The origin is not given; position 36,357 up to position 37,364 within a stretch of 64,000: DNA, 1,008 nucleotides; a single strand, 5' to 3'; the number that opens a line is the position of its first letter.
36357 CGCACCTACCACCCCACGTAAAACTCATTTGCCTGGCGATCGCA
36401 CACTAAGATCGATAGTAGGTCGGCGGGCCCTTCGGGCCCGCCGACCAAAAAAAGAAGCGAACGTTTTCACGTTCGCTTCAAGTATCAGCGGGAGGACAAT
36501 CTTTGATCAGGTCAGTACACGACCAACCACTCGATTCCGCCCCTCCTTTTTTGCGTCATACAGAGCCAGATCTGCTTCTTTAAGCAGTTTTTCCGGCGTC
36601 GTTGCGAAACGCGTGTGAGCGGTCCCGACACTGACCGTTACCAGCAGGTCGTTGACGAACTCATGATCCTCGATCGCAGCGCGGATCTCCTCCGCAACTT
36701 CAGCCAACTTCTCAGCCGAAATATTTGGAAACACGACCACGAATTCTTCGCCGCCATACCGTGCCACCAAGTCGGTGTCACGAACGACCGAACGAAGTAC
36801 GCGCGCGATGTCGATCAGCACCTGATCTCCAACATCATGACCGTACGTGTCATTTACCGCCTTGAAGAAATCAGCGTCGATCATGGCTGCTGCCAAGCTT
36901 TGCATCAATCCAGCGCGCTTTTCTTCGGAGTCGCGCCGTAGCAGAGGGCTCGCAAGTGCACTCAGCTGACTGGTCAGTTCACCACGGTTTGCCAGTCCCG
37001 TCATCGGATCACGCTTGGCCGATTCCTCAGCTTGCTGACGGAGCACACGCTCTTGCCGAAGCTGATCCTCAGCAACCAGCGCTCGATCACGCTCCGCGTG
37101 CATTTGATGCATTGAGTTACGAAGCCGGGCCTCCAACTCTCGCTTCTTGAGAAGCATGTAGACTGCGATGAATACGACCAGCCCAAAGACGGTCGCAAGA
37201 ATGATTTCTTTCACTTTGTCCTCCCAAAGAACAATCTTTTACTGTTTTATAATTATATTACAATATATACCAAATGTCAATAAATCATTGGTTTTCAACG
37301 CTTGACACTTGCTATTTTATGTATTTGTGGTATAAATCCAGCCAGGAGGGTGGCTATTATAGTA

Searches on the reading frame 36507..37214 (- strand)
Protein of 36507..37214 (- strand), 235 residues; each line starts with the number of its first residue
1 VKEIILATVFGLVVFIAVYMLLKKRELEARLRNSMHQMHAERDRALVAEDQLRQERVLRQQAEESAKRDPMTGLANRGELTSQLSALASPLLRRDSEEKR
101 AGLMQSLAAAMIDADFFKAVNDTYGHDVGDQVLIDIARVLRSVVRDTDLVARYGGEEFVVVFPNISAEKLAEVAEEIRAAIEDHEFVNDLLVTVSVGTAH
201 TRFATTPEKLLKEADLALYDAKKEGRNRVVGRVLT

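Call 90: search_protein_families(library=pfam, proteins=[window:36507-37214:-], max_evalue=0.001)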
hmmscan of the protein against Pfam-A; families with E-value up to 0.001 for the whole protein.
window:36507-37214:- (235 aa): 1 family
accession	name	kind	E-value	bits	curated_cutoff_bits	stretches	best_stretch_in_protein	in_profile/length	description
PF00990.26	GGDEF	-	2.3e-42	144.9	23.8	1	66-228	1-161/161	Diguanylate cyclase, GGDEF domain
